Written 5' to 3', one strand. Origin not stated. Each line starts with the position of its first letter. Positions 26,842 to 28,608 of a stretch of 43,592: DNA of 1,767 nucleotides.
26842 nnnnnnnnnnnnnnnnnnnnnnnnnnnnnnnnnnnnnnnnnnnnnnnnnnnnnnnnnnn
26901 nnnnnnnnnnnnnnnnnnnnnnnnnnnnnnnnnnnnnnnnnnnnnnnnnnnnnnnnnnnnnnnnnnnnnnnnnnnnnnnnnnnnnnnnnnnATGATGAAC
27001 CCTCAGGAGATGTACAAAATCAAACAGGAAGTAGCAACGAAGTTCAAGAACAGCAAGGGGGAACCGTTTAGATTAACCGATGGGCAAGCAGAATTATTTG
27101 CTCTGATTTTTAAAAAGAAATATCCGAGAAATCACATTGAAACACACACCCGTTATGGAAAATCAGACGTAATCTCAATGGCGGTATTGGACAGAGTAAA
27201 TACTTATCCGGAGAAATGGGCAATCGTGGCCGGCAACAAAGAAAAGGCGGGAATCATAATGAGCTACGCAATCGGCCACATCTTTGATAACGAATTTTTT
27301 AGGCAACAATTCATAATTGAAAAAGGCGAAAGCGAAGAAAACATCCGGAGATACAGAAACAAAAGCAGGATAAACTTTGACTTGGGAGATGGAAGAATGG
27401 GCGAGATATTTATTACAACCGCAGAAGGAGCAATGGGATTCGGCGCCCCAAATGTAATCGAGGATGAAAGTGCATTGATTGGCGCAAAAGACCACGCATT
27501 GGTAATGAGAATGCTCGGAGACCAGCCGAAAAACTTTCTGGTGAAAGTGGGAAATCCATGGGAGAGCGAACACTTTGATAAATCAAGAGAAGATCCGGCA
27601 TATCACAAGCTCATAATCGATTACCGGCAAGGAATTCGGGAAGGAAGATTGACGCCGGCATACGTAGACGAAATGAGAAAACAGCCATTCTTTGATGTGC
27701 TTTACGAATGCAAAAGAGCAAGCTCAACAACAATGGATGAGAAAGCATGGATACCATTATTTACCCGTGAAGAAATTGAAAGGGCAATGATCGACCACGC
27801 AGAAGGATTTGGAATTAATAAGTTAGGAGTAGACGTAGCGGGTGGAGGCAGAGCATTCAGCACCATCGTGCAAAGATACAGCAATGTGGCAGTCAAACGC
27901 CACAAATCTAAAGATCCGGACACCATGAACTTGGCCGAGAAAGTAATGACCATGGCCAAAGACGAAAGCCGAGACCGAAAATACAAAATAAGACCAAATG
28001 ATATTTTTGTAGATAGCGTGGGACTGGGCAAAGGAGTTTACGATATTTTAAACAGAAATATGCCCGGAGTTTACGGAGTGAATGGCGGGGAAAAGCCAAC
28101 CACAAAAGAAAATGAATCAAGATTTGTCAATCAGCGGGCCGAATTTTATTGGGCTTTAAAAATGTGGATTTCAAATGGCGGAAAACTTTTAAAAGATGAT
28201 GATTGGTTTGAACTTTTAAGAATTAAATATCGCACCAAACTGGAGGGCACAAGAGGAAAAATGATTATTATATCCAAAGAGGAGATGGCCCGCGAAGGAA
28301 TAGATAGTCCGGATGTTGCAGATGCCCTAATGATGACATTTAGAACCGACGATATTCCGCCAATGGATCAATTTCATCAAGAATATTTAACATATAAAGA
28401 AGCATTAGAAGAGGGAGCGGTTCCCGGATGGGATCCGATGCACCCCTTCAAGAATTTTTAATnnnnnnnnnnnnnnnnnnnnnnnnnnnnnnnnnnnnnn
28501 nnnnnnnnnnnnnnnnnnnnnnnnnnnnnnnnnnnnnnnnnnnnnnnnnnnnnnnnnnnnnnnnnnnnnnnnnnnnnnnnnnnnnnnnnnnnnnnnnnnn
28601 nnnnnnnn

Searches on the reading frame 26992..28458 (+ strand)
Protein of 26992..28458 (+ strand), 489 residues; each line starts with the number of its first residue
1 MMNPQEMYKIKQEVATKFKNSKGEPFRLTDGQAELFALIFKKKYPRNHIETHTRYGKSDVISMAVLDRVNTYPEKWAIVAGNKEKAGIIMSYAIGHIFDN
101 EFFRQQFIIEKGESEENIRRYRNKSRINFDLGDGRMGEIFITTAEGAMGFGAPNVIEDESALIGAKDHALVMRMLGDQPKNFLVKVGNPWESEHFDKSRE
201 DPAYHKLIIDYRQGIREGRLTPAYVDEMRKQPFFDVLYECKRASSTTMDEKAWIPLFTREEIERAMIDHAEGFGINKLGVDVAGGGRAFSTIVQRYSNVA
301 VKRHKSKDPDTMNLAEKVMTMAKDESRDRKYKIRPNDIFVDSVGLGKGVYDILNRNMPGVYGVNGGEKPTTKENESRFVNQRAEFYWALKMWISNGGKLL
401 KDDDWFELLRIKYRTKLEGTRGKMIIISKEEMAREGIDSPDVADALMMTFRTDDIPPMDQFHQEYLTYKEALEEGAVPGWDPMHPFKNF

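Call 7: search_protein_families(library=pfam, proteins=[window:26992-28458:+], max_evalue=0.01)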
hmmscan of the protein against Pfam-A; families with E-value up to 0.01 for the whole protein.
window:26992-28458:+ (489 aa): 0 families

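Call 28: search_protein_families(library=phrogs, proteins=[window:26992-28458:+], max_evalue=0.00001)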
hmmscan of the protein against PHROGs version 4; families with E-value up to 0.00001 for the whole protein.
window:26992-28458:+ (489 aa): 1 family
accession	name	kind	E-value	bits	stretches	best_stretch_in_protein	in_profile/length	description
phrog_2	-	head and packaging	2.7e-18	67.1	1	18-457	257-596/807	terminase large subunit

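Call 53: find_related_loci(query=window:26992-28458:+, collection=genome_contigs, flank=6000)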
Query window:26992-28458:+ (489 aa) in genome_contigs; peptide patterns used: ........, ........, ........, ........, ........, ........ (x = any residue, [..] = any of these).
31 stretches matched a pattern, but none encodes a relative of the query by tblastn (E <= 1e-3).
